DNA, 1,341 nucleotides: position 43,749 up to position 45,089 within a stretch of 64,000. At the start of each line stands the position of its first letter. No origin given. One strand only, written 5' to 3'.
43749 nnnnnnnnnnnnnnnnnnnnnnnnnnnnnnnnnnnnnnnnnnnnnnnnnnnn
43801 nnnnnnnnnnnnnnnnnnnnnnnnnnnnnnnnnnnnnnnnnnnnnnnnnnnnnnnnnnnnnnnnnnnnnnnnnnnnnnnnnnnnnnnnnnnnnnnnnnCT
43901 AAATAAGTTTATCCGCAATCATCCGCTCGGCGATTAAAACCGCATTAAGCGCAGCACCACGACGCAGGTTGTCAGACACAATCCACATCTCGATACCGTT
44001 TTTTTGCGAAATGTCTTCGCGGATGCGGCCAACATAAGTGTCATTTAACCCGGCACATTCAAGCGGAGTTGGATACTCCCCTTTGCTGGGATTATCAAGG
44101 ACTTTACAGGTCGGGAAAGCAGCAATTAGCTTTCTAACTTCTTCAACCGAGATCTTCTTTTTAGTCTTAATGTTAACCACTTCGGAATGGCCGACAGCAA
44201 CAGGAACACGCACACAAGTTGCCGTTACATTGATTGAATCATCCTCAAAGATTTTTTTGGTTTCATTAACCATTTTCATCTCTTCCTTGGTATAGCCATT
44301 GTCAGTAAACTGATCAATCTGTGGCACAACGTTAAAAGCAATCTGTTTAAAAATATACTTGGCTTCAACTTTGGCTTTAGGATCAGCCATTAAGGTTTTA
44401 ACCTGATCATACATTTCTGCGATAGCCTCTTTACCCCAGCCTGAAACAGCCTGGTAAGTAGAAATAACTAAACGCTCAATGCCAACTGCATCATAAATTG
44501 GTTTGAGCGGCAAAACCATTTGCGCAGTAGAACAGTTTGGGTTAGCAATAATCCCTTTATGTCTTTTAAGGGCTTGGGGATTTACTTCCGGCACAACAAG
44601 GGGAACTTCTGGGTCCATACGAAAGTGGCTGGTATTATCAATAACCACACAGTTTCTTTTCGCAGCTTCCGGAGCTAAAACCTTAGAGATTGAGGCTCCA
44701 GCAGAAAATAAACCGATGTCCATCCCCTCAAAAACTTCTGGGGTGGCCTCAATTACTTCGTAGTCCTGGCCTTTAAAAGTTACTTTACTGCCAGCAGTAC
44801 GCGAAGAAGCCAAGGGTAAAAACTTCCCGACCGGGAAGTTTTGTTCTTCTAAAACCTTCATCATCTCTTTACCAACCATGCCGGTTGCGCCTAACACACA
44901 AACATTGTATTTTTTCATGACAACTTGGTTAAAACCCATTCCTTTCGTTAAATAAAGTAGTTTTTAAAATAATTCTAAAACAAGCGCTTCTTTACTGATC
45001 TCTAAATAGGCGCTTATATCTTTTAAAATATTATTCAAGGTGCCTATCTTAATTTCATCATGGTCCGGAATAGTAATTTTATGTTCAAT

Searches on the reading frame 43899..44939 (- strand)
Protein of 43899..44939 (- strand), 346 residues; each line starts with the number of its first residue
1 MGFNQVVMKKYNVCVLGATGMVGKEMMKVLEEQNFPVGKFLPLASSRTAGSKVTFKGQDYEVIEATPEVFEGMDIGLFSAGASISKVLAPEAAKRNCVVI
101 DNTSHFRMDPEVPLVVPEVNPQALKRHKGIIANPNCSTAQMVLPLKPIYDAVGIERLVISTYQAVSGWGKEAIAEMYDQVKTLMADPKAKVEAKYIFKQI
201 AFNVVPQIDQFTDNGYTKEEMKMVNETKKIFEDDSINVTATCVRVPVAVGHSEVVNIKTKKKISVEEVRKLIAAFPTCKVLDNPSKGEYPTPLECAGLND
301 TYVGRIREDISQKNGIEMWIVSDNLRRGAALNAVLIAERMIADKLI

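Call 80: search_protein_families(library=pfam, proteins=[window:43899-44939:-], max_evalue=0.00001)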
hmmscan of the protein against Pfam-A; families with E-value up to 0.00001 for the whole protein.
window:43899-44939:- (346 aa): 2 families
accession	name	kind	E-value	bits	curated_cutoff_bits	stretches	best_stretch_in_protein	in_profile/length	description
PF02774.23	Semialdhyde_dhC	-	1.9e-59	201.4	26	1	145-326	1-183/184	Semialdehyde dehydrogenase, dimerisation domain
PF01118.30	Semialdhyde_dh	-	2.6e-34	118.7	26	1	12-126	1-120/121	Semialdehyde dehydrogenase, NAD binding domain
